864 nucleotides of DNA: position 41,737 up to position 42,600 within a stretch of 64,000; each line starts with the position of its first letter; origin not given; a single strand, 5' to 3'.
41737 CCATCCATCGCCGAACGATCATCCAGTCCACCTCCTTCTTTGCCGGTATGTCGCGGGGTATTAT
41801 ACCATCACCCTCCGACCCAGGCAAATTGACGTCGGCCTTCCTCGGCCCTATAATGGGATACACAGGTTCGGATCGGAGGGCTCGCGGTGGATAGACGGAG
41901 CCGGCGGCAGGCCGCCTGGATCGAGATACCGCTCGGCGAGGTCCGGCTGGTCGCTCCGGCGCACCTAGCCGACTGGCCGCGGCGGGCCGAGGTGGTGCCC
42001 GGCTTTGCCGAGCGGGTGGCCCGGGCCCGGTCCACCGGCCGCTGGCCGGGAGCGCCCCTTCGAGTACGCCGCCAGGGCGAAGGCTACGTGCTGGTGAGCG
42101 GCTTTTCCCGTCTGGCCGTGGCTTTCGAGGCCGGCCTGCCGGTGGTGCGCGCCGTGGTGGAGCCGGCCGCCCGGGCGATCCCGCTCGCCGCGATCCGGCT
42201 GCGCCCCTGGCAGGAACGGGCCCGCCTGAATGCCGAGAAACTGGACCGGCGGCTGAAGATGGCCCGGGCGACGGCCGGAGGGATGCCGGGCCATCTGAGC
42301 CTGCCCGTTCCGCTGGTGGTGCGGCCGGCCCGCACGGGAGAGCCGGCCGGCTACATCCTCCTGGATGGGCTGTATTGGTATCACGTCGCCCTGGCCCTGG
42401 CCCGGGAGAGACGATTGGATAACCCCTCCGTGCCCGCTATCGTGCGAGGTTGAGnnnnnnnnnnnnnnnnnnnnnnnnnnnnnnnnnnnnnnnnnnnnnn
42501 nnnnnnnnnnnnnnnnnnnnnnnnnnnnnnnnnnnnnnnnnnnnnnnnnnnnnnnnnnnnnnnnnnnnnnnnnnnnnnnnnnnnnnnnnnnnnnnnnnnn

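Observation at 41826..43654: Strongly promoted two-gene operon: tandem degenerate ParB-like protein plus NurA-like nuclease, with no HerA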

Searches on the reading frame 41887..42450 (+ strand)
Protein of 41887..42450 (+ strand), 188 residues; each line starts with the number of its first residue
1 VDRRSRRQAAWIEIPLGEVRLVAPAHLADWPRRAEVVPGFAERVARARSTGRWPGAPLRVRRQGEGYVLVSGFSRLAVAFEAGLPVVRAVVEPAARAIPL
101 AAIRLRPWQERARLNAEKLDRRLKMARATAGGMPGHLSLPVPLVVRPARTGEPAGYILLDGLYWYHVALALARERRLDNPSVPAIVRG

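Call 3: search_protein_families(library=pfam, proteins=[window:41887-42450:+], max_evalue=1)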
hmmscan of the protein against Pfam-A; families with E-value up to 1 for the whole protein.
window:41887-42450:+ (188 aa): 1 family
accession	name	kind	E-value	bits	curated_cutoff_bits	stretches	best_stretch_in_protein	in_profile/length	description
PF02195.25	ParB_N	-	0.049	14.1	26.3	0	57-92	42-78/95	ParB N-terminal domain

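Call 4: search_protein_families(library=ncbifam, proteins=[window:41887-42450:+], max_evalue=1)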
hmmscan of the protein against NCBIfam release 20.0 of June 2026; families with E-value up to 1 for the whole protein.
window:41887-42450:+ (188 aa): 0 families

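Call 5: search_protein_families(library=padloc, proteins=[window:41887-42450:+], max_evalue=1)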
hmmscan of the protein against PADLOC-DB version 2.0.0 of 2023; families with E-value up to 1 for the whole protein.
window:41887-42450:+ (188 aa): 0 families

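Call 10: find_homologous_proteins(query=window:41887-42450:+)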
Query window:41887-42450:+ (188 aa): 40 proteins with E <= 0.001 among 2352 candidates.
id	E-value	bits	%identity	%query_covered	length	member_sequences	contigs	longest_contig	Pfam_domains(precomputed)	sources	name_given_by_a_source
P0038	1.9e-113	395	99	100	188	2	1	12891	-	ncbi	ncbi:MAG: hypothetical protein ACPL7G_07475 [Chloroflexia bacterium]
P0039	9.9e-93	327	83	96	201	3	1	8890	-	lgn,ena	-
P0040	4.4e-92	325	82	99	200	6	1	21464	-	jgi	-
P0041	3.9e-91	322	83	96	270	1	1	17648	-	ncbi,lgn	-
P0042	4.5e-91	322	82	99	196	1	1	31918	-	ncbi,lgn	-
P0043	9.1e-91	321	82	97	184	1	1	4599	-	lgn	-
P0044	1.1e-89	317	81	97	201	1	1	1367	-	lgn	-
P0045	2.6e-89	316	81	97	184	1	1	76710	-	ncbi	-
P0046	3.1e-87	309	79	99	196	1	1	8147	-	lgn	-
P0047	5.1e-83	295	77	96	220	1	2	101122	-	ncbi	-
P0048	3.5e-59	218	65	96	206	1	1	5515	PF02195.27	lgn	-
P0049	4.2e-58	214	63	94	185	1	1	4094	PF02195.27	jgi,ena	-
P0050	1.2e-57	213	62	98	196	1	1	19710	PF02195.27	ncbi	-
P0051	1.8e-57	212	59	96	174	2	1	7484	-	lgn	-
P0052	3.7e-57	211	62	98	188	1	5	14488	PF02195.27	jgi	jgi:ParB-like chromosome segregation protein Spo0J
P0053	6.1e-57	210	60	93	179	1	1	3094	PF02195.27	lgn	-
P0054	8.8e-57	210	61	97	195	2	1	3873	PF02195.27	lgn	-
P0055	1.4e-56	209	60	98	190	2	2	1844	PF02195.27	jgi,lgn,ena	-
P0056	2.6e-56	208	62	93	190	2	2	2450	PF02195.27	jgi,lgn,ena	-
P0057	4.3e-56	208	61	89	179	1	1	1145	PF02195.27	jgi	jgi:ParB-like chromosome segregation protein Spo0J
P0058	5.7e-56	207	57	97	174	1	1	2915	PF02195.27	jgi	jgi:ParB-like chromosome segregation protein Spo0J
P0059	1.2e-55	206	64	93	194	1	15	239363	PF02195.27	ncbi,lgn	-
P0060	2.9e-55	205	62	94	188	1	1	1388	PF02195.27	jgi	jgi:ParB-like chromosome segregation protein Spo0J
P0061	3.5e-55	205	66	86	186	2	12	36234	PF02195.27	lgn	-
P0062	4.7e-55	204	60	100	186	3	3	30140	PF02195.27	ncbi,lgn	-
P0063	8.1e-55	204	61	98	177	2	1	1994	PF02195.27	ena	-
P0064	1.4e-54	203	58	97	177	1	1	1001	PF02195.27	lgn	-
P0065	4.6e-54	201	63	94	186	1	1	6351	PF02195.27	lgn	-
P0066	5.2e-54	201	57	98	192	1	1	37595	PF02195.27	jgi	jgi:ParB-like chromosome segregation protein Spo0J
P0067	5.8e-54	201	62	90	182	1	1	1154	PF02195.27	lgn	-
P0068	7.3e-54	200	64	85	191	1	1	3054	PF02195.27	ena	-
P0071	1.2e-52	196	63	87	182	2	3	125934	PF02195.27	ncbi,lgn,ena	-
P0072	2.3e-52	195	60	93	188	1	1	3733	PF02195.27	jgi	jgi:ParB-like chromosome segregation protein Spo0J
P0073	1.8e-51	193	57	99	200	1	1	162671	PF02195.27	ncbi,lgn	-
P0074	4.3e-49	185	63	86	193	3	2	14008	PF02195.27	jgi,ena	-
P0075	7.2e-48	181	56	95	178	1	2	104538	PF02195.27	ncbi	-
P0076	1.3e-43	167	55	87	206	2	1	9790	PF02195.27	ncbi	-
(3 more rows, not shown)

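Call 34: predict_structure(alignment_id=A1)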
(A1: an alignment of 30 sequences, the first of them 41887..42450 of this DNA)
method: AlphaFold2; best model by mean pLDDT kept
length: 188 residues; sequences in the alignment: 30
mean_pLDDT: 91.5   pTM: 0.72
mean pLDDT of the five models: 91.5, 91.1, 90.7, 89.3, 89.1
residues with pLDDT >= 90: 154; 70-90: 25; 50-70: 2; < 50: 7
segments of 3 or more residues with pLDDT < 50: 1-7
pLDDT, mean of each block of 10 residues (from residue 1): 49 95 91 97 98 94 90 97 97 92 96 96 89 84 95 96 97 94 93
secondary structure, 60 per line:
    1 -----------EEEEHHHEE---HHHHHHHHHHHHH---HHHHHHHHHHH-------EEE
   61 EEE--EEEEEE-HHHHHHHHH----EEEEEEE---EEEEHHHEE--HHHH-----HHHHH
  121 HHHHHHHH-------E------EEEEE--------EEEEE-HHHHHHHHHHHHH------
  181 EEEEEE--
elements in order: E12-15 H24-36 H40-50 E58-63 E66-71 H73-81 E86-92 E96-99 H107-110 H116-128 E143-147 E156-160 H162-174 E181-186

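Call 37: fold_search(model_id=the predicted structure, library=pdb)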
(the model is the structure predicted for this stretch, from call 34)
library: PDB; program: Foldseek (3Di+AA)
matches with E <= 10: 133; with E <= 0.001: 13
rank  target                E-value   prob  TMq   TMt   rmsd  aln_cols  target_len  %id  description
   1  6sdk_A                1.2e-04  1.00  0.33  0.32   3.6        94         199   28  Crystal structure of bacterial ParB dimer bound to CDP (released 2019-10-23)
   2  7bnk_A                2.2e-04  1.00  0.32  0.31   3.8        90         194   20  Crystal structure of ParB from Myxococcus xanthus bound to CDP and Monothiophosphate (released 2021-09-08)
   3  6ky4                  2.3e-04  1.00  0.33  0.63   3.2        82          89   21  Crystal structure of Sulfiredoxin from Arabidopsis thaliana (released 2019-10-16)
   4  6sdk_B                3.4e-04  1.00  0.32  0.31   4.0        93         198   26  Crystal structure of bacterial ParB dimer bound to CDP (released 2019-10-23)
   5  7ol9_B                3.8e-04  1.00  0.35  0.33   3.2        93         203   24  Crystal structure of C-terminally truncated Bacillus subtilis nucleoid occlusion protein (Noc) complexed to the Noc-bi (released 2022-03-09)
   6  7bnr_A                4.1e-04  1.00  0.33  0.31   4.1        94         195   22  Crystal structure of a ParB Q52A mutant from Myxococcus xanthus bound to CTPyS (released 2021-09-08)
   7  7ng0                  4.6e-04  1.00  0.35  0.34   3.9        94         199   22  Crystal structure of N- and C-terminally truncated Geobacillus thermoleovorans nucleoid occlusion protein Noc (released 2021-02-17)
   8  8qa9_B                4.6e-04  1.00  0.34  0.31   4.1        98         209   18  Crystal structure of the RK2 plasmid encoded co-complex of the C-terminally truncated transcriptional repressor protei (released 2024-02-21)
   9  7bm8_A                4.9e-04  1.00  0.34  0.36   3.8        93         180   22  Crystal structure of the C-terminally truncated chromosome-partitioning protein ParB from Caulobacter crescentus compl (released 2021-04-28)
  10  1vk1                  4.9e-04  0.98  0.27  0.23  12.1       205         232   12  Conserved hypothetical protein from Pyrococcus furiosus Pfu-392566-001 (released 2004-08-10)
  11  7nfu_A                5.2e-04  1.00  0.37  0.32   3.2        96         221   22  Crystal structure of C-terminally truncated Geobacillus thermoleovorans nucleoid occlusion protein Noc (released 2021-02-17)
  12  7bnk_B                6.3e-04  1.00  0.32  0.31   3.8        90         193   20  Crystal structure of ParB from Myxococcus xanthus bound to CDP and Monothiophosphate (released 2021-09-08)
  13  7ol9_A                8.1e-04  1.00  0.34  0.32   3.5        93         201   27  Crystal structure of C-terminally truncated Bacillus subtilis nucleoid occlusion protein (Noc) complexed to the Noc-bi (released 2022-03-09)
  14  8qa9_A                1.1e-03  1.00  0.34  0.31   4.1        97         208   18  Crystal structure of the RK2 plasmid encoded co-complex of the C-terminally truncated transcriptional repressor protei (released 2024-02-21)
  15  5x0g                  1.1e-03  0.98  0.30  0.24  11.8       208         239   14  Free serine kinase (E30A mutant) in complex with ADP (released 2017-04-12)
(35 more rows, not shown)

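Call 39: search_solved_structures(query=A1, max_evalue=1, show_alignments=2)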
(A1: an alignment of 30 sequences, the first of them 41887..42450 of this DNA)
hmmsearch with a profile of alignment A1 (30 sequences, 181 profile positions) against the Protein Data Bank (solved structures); distinct sequences matched with E-value up to 1: 39.
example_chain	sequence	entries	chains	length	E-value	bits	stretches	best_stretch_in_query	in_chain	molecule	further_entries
1vz0_A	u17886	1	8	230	2.7e-10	43.7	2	95-177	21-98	Chromosome-partitioning protein Spo0J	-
6sdk_A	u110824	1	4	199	5.5e-07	33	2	97-177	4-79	Stage 0 sporulation protein J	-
7o0n_A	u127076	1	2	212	4e-05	26.9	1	51-129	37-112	ParB family protein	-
7bnk_A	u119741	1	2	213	6.8e-05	26.1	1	51-129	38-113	ParB family protein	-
7bnr_A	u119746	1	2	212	0.00011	25.4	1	52-130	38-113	ParB family protein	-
2mlx_B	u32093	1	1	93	0.039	17.2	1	41-84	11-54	Alkaline phosphatase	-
7tm9_A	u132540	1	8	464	0.063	16.5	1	44-85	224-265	Bacterial alkaline phosphatase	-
4umk_A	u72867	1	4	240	0.093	15.9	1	58-129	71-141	PROBABLE CHROMOSOME-PARTITIONING PROTEIN PARB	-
6t1f_A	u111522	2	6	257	0.18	15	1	30-112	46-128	Chromosome-partitioning protein ParB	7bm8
7ol9_A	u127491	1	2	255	0.33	14.1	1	98-177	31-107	Nucleoid occlusion protein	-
4yr1_A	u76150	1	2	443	0.37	14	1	41-84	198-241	Alkaline phosphatase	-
5tpq_A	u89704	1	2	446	0.38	13.9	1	41-84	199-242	Alkaline phosphatase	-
2anh_A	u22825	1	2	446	0.38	13.9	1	41-84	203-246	ALKALINE PHOSPHATASE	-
1ani_A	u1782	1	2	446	0.38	13.9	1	41-84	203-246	ALKALINE PHOSPHATASE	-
3bdf_A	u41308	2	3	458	0.38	13.9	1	41-84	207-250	Alkaline phosphatase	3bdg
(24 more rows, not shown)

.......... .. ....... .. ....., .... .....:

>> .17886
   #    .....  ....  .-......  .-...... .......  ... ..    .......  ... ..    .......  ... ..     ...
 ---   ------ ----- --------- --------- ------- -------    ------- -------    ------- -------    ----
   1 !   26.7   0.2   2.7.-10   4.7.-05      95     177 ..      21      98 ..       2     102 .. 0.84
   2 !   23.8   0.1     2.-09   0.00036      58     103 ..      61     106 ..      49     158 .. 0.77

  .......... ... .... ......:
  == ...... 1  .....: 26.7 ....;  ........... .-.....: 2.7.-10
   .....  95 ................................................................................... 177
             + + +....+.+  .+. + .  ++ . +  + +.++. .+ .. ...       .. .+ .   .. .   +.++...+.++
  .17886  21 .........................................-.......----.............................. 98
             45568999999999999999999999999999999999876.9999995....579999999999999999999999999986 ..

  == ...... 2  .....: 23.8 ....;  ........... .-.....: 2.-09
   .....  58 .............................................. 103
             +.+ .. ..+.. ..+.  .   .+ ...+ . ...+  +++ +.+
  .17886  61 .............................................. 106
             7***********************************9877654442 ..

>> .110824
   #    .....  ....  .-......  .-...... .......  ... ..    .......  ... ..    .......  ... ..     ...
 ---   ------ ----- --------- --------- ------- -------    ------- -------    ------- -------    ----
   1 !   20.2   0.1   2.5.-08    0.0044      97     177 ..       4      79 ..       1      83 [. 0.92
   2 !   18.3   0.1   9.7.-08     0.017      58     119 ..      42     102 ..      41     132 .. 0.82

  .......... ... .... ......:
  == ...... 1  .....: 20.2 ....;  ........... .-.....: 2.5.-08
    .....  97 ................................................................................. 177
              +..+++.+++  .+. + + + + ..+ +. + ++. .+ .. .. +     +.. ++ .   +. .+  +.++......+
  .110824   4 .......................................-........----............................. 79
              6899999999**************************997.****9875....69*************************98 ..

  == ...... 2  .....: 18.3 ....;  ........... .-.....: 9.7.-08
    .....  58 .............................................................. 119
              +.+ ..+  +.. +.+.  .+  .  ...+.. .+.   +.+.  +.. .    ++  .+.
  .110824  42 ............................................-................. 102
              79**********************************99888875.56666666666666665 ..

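Call 42: search_protein_families(library=pfam, alignment_id=A1, max_evalue=0.01)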
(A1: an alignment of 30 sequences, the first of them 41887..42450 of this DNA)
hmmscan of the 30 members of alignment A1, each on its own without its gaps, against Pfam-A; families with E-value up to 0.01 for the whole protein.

A. member 1, window:41887-42450:+ (188 aa): 0 families

B. families by the number of members that match (of 30 scanned): 1 family
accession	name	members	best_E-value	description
PF02195.25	ParB_N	23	1.4e-11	ParB N-terminal domain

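Call 43: find_related_loci(query=A1, collection=metagenome_contigs, flank=5000)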
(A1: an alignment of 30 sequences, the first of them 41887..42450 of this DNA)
Query A1 (188 aa) in metagenome_contigs; peptide patterns used: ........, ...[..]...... (x = any residue, [..] = any of these).
404 stretches matched a pattern; 12 encode a relative of the query (tblastn E <= 1e-3); 12 distinct loci.
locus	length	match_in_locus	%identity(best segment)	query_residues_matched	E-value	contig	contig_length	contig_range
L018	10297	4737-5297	82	2-188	2e-92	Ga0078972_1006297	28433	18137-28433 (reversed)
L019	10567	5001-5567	77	8-187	8e-88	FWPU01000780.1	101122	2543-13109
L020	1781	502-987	62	13-187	8e-65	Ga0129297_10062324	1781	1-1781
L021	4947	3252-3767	60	3-187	6e-62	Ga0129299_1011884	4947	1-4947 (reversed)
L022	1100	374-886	61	4-187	8e-66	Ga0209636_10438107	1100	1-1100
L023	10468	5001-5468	63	12-174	1e-57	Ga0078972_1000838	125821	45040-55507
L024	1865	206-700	60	3-174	1e-57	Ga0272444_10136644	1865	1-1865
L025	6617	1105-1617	56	11-188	8e-55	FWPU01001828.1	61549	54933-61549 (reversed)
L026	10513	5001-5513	56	11-188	9e-55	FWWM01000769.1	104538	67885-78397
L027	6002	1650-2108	63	12-172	2e-54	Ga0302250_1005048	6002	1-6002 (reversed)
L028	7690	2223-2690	55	13-175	1e-44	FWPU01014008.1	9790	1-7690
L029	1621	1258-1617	64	3-122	6e-42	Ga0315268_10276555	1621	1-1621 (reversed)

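Call 61: search_protein_representatives(alignment_id=A1)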
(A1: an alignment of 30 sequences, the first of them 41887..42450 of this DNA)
Query: 30 sequences, 181 profile positions. Proteins with E-value up to 0.001 (for the whole library): 72; up to 1e-10: 3; up to 1e-30: 1. The best 72 are listed.
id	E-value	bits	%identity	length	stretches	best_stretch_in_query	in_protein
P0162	7.6e-49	182.5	-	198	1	15-177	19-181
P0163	1.7e-20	90.1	-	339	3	4-176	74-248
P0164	5.4e-20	88.4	-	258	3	12-177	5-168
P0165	5.8e-10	55.7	-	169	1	66-175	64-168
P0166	7.8e-09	52.1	-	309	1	70-175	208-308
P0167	1.1e-08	51.5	-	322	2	94-175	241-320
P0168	3.3e-08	50.0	-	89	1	93-176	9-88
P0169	1.8e-07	47.6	-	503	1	97-175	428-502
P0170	1.1e-06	45.0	-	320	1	98-175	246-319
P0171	1.9e-06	44.3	-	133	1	97-177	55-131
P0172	2.0e-06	44.2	-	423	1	97-175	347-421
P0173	2.1e-06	44.2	-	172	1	77-176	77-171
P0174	2.3e-06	44.0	-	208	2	95-177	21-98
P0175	3.2e-06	43.6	-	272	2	73-177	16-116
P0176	4.8e-06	43.0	-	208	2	99-177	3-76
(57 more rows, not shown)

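Call 73: find_related_loci(query=A1, collection=viral_contigs, flank=5000)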
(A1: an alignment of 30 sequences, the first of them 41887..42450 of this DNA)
Query A1 (188 aa) in viral_contigs; peptide patterns used: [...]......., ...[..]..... (x = any residue, [..] = any of these).
91 stretches matched a pattern, but none encodes a relative of the query by tblastn (E <= 1e-3).

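Call 75: search_dna_similar(query=window:41887-42450:+, collection=plasmids, mode=protein, max_evalue=0.001, max_rows=15)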
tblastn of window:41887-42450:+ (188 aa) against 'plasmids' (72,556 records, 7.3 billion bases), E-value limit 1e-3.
No match.

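Call 80: search_protein_families(library=phrogs, proteins=[window:41887-42450:+], max_evalue=0.01)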
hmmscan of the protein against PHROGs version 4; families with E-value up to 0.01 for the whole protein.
window:41887-42450:+ (188 aa): 0 families

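Call 87: fold_search(model_id=the predicted structure, library=viral)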
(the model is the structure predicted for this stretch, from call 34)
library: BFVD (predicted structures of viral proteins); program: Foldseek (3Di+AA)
matches with E <= 10: 308; with E <= 0.001: 17
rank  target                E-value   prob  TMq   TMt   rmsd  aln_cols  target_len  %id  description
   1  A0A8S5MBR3            8.4e-05  1.00  0.37  0.20   3.7        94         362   23  Chromosome partitioning protein [Myoviridae sp. ct9Fw19]
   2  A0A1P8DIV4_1          9.5e-05  1.00  0.33  0.07   8.9       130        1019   20  (no name in the UniProt tables at hand)
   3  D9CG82                1.7e-04  1.00  0.32  0.24   2.9        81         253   23  (no name in the UniProt tables at hand)
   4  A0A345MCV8            1.8e-04  1.00  0.35  0.20   4.3        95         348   22  (no name in the UniProt tables at hand)
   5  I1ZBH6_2              2.3e-04  1.00  0.32  0.06   5.0        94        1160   18  (no name in the UniProt tables at hand)
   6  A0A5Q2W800            2.8e-04  1.00  0.35  0.37  16.6       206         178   14  (no name in the UniProt tables at hand)
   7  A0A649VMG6            3.3e-04  1.00  0.35  0.29   4.7       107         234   16  ParB-like nuclease domain protein [Arthrobacter phage Mufasa8]
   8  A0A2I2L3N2            3.6e-04  1.00  0.34  0.24   8.8       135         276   16  ParB/Sulfiredoxin [Orpheovirus IHUMI-LCC2]
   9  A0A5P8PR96            3.8e-04  1.00  0.31  0.23   5.3       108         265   13  ParB/Spo0J HTH domain-containing protein [Vibrio phage phi50-12]
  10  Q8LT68                4.9e-04  1.00  0.38  0.26   6.9       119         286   13  ParB/Spo0J HTH domain-containing protein [Vibrio phage VpV262]
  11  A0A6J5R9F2            6.3e-04  1.00  0.33  0.30  10.1       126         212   15  ParB/Sulfiredoxin [uncultured Caudovirales phage]
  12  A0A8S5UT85            6.3e-04  1.00  0.33  0.15  11.2       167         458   17  Chromosome partitioning protein [Siphoviridae sp. ct4fm14]
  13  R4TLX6                6.3e-04  0.98  0.28  0.05  17.2       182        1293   15  (no name in the UniProt tables at hand)
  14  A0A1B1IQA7            6.7e-04  1.00  0.31  0.19   4.3        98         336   13  (no name in the UniProt tables at hand)
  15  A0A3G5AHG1            6.7e-04  1.00  0.30  0.25  10.1       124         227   16  ParB-like N-terminal domain-containing protein [Sylvanvirus sp.]
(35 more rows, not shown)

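Call 89: search_protein_families(library=pfam, proteins=[L028:1152-1751:+, L028:1356-1961:-, L028:3071-3439:-, L028:3455-3769:-, L028:4163-6097:-, L021:1979-3241:-, L021:3835-4404:-, L021:4334-4768:+, L021:4492-4944:-], max_evalue=0.001)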
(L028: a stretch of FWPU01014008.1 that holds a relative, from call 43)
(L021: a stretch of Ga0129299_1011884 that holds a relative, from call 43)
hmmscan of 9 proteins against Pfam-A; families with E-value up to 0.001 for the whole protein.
L028:1152-1751:+ (200 aa): 0 families

L028:1356-1961:- (202 aa): 0 families

L028:3071-3439:- (123 aa): 0 families

L028:3455-3769:- (105 aa): 0 families

L028:4163-6097:- (645 aa): 0 families

L021:1979-3241:- (421 aa): 2 families
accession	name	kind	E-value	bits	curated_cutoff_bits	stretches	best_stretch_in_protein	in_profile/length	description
PF00149.33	Metallophos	-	7.4e-10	40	21.5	1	192-355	1-190/191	Calcineurin-like phosphoesterase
PF12850.12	Metallophos_2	-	1.1e-06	29.2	27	1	192-355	1-118/154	Calcineurin-like phosphoesterase superfamily domain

L021:3835-4404:- (190 aa): 0 families

L021:4334-4768:+ (145 aa): 0 families

L021:4492-4944:- (151 aa): 2 families
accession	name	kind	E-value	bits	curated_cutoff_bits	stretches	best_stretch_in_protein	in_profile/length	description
PF03861.19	ANTAR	-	2.1e-22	79.1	27.3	1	91-144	1-54/54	ANTAR domain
PF00072.30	Response_reg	-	1.1e-15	58.1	30.2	1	2-73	38-110/111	Response regulator receiver domain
